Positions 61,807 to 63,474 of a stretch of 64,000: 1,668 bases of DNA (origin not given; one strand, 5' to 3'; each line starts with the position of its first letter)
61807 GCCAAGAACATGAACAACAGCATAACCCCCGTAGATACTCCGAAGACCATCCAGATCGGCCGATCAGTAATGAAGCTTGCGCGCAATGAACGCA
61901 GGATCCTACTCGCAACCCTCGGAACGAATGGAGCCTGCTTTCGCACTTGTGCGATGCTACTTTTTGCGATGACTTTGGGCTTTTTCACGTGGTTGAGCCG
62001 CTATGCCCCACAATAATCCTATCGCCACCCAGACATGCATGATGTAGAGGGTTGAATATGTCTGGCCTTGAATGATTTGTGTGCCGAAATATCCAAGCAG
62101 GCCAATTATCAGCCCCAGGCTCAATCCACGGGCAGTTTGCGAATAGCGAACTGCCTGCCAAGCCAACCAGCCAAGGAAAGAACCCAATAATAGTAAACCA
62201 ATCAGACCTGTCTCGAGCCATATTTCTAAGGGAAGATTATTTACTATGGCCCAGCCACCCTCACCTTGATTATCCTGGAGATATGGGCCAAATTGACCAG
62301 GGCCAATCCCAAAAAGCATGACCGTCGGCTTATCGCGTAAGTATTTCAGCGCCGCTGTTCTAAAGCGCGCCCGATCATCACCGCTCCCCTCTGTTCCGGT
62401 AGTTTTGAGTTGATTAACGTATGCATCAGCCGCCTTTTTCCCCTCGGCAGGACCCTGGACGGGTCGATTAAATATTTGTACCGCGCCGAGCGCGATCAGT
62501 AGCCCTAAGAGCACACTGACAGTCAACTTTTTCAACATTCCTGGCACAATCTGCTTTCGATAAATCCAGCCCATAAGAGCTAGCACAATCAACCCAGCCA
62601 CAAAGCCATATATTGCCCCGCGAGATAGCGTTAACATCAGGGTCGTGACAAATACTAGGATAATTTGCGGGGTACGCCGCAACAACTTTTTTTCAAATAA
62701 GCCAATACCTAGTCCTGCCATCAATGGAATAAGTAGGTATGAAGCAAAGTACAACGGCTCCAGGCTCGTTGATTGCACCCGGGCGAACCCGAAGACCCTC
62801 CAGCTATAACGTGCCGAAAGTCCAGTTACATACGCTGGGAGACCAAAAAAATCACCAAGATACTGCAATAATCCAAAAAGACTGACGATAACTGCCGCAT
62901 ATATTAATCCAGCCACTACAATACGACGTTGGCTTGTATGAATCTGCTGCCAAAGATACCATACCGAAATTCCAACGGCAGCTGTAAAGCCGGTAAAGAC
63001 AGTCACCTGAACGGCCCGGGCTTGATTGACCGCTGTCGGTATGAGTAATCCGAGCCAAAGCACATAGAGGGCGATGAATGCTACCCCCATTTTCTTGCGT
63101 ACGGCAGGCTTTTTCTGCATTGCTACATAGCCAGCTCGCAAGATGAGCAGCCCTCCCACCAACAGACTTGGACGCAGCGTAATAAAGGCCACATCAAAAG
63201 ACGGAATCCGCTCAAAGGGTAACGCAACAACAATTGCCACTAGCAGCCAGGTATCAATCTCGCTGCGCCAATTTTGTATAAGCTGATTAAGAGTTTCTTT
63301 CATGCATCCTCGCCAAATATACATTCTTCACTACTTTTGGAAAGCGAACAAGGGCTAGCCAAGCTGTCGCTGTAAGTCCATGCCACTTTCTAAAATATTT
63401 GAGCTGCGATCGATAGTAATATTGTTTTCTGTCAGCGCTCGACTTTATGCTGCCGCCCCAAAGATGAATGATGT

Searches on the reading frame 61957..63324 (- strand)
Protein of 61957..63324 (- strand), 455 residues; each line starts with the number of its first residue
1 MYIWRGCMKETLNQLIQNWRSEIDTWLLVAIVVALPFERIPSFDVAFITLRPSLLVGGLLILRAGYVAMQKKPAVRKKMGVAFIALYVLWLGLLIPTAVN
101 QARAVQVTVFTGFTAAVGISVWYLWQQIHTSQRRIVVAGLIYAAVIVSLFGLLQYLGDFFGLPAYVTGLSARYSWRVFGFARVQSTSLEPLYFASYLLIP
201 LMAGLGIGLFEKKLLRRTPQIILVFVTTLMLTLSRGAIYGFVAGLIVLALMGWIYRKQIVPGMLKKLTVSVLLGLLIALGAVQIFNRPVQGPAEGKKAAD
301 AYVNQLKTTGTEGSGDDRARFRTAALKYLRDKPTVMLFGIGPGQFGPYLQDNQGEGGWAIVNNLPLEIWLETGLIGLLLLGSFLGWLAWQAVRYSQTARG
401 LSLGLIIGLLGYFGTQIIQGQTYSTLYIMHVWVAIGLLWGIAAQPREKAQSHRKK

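Call 50: search_protein_families(library=pfam, proteins=[window:61957-63324:-], max_evalue=0.001)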
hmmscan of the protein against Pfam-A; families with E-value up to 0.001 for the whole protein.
window:61957-63324:- (455 aa): 1 family
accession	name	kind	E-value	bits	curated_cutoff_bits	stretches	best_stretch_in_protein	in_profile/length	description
PF04932.20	Wzy_C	-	1.4e-15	57.8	31.7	1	222-380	3-148/149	O-Antigen ligase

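Call 82: search_protein_families(library=ncbifam, proteins=[window:61957-63324:-], max_evalue=0.00001)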
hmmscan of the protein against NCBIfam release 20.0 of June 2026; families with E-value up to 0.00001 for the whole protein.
window:61957-63324:- (455 aa): 1 family
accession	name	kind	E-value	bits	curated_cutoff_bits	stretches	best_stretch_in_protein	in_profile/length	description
TIGR00947.1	2A73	equivalog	1e-08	34.6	366.4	1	50-400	35-374/425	IctB family putative bicarbonate transporter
